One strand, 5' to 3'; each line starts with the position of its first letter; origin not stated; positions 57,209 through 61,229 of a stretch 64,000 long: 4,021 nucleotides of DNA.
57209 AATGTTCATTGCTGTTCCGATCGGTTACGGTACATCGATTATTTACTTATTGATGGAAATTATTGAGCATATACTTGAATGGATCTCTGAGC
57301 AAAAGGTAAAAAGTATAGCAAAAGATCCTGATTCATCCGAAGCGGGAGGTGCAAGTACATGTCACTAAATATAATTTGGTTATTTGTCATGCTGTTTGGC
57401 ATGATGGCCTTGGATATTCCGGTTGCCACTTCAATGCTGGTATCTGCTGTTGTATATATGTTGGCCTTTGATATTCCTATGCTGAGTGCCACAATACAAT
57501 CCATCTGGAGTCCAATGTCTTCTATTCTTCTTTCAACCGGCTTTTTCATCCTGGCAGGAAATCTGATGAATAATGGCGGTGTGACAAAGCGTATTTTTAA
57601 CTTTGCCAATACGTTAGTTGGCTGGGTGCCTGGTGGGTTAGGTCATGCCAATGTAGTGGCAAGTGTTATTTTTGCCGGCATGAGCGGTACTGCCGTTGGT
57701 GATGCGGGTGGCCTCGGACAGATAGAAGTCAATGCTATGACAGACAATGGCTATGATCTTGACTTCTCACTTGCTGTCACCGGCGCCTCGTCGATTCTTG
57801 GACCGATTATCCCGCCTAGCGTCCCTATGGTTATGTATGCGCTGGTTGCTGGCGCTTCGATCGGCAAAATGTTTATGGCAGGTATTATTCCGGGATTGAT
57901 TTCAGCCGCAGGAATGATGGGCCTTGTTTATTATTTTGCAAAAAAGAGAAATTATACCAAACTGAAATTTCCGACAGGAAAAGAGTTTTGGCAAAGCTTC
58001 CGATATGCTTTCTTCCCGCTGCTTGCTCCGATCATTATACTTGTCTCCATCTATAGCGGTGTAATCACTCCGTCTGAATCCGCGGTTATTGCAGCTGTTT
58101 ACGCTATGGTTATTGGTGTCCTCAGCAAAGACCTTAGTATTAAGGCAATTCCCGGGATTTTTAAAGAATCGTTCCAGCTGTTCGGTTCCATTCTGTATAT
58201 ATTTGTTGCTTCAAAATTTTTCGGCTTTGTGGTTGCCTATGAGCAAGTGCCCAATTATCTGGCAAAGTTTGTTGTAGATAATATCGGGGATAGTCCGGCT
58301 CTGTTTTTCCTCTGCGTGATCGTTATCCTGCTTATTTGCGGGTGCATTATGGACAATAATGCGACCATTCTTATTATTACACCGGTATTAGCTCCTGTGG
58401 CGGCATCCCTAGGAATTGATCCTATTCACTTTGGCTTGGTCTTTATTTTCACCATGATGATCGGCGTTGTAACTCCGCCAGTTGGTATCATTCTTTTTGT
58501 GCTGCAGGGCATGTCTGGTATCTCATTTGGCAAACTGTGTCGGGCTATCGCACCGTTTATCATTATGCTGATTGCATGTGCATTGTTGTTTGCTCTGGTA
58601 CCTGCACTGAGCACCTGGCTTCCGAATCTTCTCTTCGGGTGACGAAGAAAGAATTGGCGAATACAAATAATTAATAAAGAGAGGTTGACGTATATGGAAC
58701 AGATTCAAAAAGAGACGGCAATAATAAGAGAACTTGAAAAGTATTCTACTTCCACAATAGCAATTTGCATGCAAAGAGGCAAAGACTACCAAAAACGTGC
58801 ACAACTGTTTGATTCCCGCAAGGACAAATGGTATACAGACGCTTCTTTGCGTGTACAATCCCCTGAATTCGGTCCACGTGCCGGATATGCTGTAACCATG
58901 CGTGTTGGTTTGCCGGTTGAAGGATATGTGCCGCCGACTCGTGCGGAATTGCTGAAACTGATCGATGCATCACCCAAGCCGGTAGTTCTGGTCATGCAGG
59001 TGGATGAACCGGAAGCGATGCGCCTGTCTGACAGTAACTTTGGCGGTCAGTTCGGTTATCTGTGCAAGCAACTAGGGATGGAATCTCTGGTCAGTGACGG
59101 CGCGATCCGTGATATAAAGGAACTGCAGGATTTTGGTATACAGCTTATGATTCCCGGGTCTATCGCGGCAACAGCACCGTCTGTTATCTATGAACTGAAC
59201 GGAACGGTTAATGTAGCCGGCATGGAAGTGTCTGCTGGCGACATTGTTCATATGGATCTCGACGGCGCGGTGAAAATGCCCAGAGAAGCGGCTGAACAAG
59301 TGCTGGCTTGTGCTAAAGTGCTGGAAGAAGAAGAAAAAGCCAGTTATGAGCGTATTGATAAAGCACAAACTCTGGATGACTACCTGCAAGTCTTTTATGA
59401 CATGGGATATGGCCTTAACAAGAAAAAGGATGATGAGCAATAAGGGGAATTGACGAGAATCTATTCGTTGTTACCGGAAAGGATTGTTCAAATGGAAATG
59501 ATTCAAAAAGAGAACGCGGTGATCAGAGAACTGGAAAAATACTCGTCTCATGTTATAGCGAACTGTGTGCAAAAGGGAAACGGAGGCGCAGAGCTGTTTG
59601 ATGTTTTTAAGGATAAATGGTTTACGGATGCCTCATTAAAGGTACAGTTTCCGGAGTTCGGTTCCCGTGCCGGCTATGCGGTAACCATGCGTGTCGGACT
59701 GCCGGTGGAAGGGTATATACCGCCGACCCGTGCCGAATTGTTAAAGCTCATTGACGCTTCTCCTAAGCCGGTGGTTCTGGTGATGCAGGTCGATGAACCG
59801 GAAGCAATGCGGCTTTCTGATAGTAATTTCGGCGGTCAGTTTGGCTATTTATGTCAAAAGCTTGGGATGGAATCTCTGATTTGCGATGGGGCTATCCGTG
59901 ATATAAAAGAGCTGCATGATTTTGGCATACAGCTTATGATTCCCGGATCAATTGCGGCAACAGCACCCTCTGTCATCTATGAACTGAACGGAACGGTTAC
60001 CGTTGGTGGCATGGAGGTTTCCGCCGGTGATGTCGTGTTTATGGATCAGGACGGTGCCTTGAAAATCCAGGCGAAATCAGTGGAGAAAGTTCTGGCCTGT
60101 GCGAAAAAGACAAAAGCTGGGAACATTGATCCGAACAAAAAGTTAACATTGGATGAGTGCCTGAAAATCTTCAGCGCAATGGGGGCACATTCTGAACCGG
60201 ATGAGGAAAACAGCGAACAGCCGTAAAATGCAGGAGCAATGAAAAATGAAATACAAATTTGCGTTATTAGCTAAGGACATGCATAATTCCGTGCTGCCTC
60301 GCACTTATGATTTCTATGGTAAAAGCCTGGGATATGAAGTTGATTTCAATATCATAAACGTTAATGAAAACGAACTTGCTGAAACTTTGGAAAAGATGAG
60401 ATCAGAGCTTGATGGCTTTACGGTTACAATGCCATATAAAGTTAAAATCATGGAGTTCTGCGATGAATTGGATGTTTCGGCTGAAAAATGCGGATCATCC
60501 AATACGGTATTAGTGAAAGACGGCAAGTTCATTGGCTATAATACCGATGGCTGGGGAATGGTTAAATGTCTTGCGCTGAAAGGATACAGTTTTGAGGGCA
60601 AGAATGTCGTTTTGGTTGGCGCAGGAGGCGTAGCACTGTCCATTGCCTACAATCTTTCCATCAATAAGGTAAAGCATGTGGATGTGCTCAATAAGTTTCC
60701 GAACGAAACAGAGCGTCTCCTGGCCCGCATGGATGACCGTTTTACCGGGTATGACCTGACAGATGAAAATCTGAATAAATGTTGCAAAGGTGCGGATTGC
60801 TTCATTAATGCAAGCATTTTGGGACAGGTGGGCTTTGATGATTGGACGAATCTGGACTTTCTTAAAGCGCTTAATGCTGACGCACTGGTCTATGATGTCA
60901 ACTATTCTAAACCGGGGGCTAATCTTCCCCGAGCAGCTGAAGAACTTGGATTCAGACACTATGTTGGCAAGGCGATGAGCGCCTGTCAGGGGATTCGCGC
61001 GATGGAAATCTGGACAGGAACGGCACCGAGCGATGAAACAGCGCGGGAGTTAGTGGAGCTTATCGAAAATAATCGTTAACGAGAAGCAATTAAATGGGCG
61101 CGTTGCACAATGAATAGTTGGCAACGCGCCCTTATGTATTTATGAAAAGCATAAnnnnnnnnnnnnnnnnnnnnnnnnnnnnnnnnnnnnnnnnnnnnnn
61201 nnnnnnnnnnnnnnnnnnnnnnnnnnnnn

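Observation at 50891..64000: Lower-GC TRAP-linked catabolic island with an unusual enzyme set feeding KdgK/Eda - candidate undescribed pathway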

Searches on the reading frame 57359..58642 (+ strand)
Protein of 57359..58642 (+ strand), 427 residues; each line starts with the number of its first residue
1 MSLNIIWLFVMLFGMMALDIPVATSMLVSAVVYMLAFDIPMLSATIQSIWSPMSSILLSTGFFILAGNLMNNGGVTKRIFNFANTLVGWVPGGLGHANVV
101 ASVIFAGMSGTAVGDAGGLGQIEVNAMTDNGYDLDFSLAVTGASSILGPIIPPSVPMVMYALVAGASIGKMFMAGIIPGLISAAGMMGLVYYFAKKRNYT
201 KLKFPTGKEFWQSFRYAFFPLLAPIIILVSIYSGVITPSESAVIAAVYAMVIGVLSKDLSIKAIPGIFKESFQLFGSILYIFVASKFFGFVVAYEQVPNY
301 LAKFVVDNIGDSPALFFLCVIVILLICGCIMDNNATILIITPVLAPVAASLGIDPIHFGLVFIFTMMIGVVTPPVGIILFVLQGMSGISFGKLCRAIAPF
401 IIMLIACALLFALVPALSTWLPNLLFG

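Call 3: search_protein_families(library=pfam, proteins=[window:57359-58642:+])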
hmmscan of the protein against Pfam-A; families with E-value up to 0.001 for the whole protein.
window:57359-58642:+ (427 aa): 2 families
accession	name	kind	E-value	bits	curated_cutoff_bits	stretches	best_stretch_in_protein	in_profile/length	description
PF06808.19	DctM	-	6.5e-107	358.3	23.8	1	9-417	1-413/413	Tripartite ATP-independent periplasmic transporter, DctM component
PF03600.22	CitMHS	-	4.5e-07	29.7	31.9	1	226-417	18-182/336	Citrate transporter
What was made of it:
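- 57359..58642 (+): TRAP large membrane subunit DctM. Pfam DctM 6.5e-107 (call 3).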

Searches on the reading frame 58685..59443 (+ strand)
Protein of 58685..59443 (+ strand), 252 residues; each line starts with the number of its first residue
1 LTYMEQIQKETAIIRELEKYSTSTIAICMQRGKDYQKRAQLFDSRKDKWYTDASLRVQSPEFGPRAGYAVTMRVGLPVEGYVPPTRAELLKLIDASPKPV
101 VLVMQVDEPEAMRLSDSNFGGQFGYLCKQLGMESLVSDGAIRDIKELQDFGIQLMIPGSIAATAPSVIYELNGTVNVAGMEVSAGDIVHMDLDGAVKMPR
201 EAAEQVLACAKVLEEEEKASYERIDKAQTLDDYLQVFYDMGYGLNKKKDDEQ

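Call 3: search_protein_families(library=pfam, proteins=[window:58685-59443:+])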
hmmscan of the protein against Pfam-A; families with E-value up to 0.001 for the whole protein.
window:58685-59443:+ (252 aa): 1 family
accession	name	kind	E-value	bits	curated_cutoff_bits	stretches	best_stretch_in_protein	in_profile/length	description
PF03737.21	RraA-like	-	9.9e-16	58.8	24.5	1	61-196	26-151/152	Aldolase/RraA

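Call 8: search_protein_families(library=ncbifam, proteins=[window:58685-59443:+])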
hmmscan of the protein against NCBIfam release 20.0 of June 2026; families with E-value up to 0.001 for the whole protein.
window:58685-59443:+ (252 aa): 7 families
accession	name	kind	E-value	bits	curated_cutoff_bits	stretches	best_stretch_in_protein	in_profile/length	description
NF004850.0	PRK06201.1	subfamily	1.6e-14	53.9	231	1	115-234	93-213/222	hypothetical protein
NF006093.0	PRK08245.1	subfamily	3.3e-13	49.6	208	1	92-233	81-220/240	hypothetical protein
NF005442.0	PRK07028.1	equivalog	3.3e-13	49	593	1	93-234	284-421/430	bifunctional hexulose-6-phosphate synthase/ribonuclease regulator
NF006731.0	PRK09262.1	equivalog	1.3e-12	47.7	179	1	115-231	94-212/229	4-carboxy-4-hydroxy-2-oxoadipate aldolase/oxaloacetate decarboxylase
TIGR02798.1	ligK_PcmE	equivalog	8.4e-11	41.9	304.5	1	115-227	88-201/222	4-carboxy-4-hydroxy-2-oxoadipate aldolase/oxaloacetate decarboxylase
NF009399.0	PRK12764.1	equivalog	7.1e-10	38.5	444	1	128-232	372-478/501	fumarylacetoacetate hydrolase family protein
NF006875.0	PRK09372.1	equivalog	1.4e-05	24.9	136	1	101-200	60-156/161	ribonuclease E activity regulator RraA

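Call 19: search_solved_structures(query=window:58685-59443:+, max_evalue=0.01)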
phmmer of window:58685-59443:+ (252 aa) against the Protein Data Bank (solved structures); distinct sequences matched with E-value up to 0.01: 5.
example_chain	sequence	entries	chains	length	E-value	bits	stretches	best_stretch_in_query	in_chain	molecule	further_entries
5x15_A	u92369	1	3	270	6e-07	32.8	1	126-236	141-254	Putative transferase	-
3noj_A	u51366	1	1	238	3.7e-06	30.3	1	114-217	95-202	4-carboxy-4-hydroxy-2-oxoadipate aldolase/oxaloacetate decarboxylase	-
3k4i_A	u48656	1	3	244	0.0003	24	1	125-236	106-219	uncharacterized protein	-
5ir2_A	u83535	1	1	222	0.00061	23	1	119-218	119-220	Cellulase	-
1j3l_A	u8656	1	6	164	0.0048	20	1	113-200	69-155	Demethylmenaquinone Methyltransferase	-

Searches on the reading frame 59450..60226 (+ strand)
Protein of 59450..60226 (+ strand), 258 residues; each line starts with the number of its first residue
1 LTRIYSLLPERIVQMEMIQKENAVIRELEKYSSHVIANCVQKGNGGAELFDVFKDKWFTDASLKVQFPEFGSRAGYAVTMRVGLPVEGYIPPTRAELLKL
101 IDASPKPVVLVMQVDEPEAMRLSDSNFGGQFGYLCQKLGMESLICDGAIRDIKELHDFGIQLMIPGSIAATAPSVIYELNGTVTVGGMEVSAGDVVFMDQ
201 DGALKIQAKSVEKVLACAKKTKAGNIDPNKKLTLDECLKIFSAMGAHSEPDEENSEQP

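Call 3: search_protein_families(library=pfam, proteins=[window:59450-60226:+])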
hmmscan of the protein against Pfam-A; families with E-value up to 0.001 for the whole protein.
window:59450-60226:+ (258 aa): 1 family
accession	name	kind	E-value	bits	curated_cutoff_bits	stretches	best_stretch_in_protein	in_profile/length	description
PF03737.21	RraA-like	-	9.4e-17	62.1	24.5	1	60-203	18-150/152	Aldolase/RraA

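Call 8: search_protein_families(library=ncbifam, proteins=[window:59450-60226:+])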
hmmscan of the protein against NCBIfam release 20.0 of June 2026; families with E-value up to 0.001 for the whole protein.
window:59450-60226:+ (258 aa): 9 families
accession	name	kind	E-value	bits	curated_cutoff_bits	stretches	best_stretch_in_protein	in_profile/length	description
NF004850.0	PRK06201.1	subfamily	6.3e-13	48.7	231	1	123-227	93-198/222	hypothetical protein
NF006731.0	PRK09262.1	equivalog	1.9e-10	40.7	179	1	121-232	92-204/229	4-carboxy-4-hydroxy-2-oxoadipate aldolase/oxaloacetate decarboxylase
NF006093.0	PRK08245.1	subfamily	1.9e-10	40.6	208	1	100-222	81-201/240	hypothetical protein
TIGR02798.1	ligK_PcmE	equivalog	7e-09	35.6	304.5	1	123-232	88-198/222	4-carboxy-4-hydroxy-2-oxoadipate aldolase/oxaloacetate decarboxylase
NF005442.0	PRK07028.1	equivalog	2.4e-08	33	593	1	102-216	285-395/430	bifunctional hexulose-6-phosphate synthase/ribonuclease regulator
NF006875.0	PRK09372.1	equivalog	8e-08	32.2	136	1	47-207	6-155/161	ribonuclease E activity regulator RraA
NF009399.0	PRK12764.1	equivalog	1.3e-06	27.7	444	1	136-218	372-456/501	fumarylacetoacetate hydrolase family protein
TIGR01935.1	NOT-MenG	subfamily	3.2e-05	23.8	123.8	1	125-204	68-148/150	RraA family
NF009134.0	PRK12487.1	equivalog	0.00068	19.4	196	0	127-204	74-152/161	putative 4-hydroxy-4-methyl-2-oxoglutarate aldolase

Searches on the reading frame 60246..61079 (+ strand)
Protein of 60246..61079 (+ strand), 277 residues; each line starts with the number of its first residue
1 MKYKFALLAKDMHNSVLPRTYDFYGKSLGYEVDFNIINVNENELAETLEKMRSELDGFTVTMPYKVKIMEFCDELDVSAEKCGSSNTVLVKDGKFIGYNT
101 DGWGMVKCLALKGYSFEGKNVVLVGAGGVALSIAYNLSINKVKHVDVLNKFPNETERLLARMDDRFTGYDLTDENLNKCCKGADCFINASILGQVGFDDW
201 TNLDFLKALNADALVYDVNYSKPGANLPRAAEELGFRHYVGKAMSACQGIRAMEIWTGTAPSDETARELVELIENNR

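Call 8: search_protein_families(library=ncbifam, proteins=[window:60246-61079:+])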
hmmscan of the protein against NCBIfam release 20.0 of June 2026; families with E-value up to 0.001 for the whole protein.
window:60246-61079:+ (277 aa): 18 families
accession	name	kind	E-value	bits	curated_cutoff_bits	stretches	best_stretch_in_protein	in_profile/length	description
NF001319.0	PRK00258.3-3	equivalog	9.2e-46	156.1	252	1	8-270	12-270/279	shikimate dehydrogenase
TIGR00507.1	aroE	equivalog_domain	2.6e-41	141.6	200.2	1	6-269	4-264/270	shikimate dehydrogenase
NF001313.0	PRK00258.2-1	equivalog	5.2e-38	131.2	431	1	6-265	13-281/290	shikimate dehydrogenase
NF001322.0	PRK00258.3-6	equivalog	3.5e-35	121.7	285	1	12-262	15-255/272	shikimate dehydrogenase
NF009200.0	PRK12548.1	subfamily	4.7e-35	121.3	432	1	5-261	12-279/289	shikimate dehydrogenase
NF009201.0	PRK12549.1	subfamily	5.1e-35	121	235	1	3-268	8-278/286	shikimate dehydrogenase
NF001312.0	PRK00258.1-4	equivalog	3.7e-33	115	295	1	12-268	19-276/285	shikimate dehydrogenase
NF001315.0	PRK00258.2-4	equivalog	5.8e-33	114.3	413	1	29-271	34-281/284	shikimate dehydrogenase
NF001310.0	PRK00258.1-2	equivalog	2.9e-32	111.9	221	1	3-264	3-266/279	shikimate dehydrogenase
NF001311.0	PRK00258.1-3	equivalog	7.6e-29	100.8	235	1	6-269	9-269/279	shikimate dehydrogenase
NF001314.0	PRK00258.2-2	equivalog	9.1e-29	100.4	248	1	18-261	23-276/290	shikimate dehydrogenase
NF001316.0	PRK00258.2-5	equivalog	5.4e-28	98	247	1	7-270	6-257/263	shikimate dehydrogenase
NF006802.0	PRK09310.1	equivalog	1e-24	87.3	598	1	8-164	221-377/477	bifunctional 3-dehydroquinate dehydratase/shikimate dehydrogenase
NF009390.0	PRK12749.1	equivalog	5.8e-24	85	349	1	7-260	12-274/288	quinate/shikimate dehydrogenase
NF009202.0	PRK12550.1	equivalog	4.9e-23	81.7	306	1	32-269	36-266/272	shikimate 5-dehydrogenase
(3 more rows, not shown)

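Call 33: search_solved_structures(query=window:60246-61079:+, max_evalue=1e-15, show_alignments=1)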
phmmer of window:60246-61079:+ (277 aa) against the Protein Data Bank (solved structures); distinct sequences matched with E-value up to 1e-15: 13.
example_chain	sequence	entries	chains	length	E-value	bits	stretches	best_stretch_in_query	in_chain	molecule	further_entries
1nvt_A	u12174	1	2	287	6.7e-29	104.1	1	23-268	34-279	Shikimate 5'-dehydrogenase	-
2egg_A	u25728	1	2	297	1.1e-28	103.4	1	5-270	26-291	Shikimate 5-dehydrogenase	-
3tnl_A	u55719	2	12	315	1.4e-28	103.1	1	6-259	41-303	Shikimate dehydrogenase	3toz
3don_A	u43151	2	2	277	1.3e-26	96.6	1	4-269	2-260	Shikimate dehydrogenase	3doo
3t4e_A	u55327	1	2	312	2.8e-25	92.2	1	6-260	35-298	Quinate/shikimate dehydrogenase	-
7cok_A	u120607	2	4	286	4.3e-25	91.6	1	38-263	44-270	5-ketofructose reductase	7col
1npd_A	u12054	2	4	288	5.1e-22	81.5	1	6-259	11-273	HYPOTHETICAL SHIKIMATE 5-DEHYDROGENASE-LIKE PROTEIN YDIB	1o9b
1vi2_A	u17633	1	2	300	5.8e-22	81.4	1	6-259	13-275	Shikimate 5-dehydrogenase 2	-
3u62_A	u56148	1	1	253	2.2e-18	69.6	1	4-257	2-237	Shikimate dehydrogenase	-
1wxd_A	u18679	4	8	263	8.3e-18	67.7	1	4-264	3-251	shikimate 5-dehydrogenase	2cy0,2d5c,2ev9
2hk7_A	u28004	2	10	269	3.8e-17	65.5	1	29-260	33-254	Shikimate dehydrogenase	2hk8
2hk9_A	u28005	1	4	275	4.1e-17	65.4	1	29-260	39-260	Shikimate dehydrogenase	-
4omu_A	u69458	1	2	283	5.1e-16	61.9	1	12-272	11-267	Shikimate dehydrogenase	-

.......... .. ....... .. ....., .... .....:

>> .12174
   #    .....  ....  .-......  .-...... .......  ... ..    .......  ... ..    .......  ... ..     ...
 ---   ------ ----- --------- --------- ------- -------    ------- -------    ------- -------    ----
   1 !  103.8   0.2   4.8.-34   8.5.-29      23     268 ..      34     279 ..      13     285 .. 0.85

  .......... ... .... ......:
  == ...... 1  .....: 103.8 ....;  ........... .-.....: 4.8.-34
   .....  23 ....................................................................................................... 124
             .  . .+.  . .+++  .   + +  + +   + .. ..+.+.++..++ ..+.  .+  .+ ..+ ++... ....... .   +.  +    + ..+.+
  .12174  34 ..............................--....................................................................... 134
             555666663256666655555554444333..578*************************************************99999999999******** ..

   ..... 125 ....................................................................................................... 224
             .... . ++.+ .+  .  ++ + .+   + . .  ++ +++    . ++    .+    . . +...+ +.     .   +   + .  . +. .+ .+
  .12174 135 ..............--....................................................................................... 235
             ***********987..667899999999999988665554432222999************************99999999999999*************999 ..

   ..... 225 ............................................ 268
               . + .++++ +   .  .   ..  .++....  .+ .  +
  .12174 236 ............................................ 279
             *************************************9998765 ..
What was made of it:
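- The SDH family also contains a sugar-acting member, 5-ketofructose reductase 7cok (call 33).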
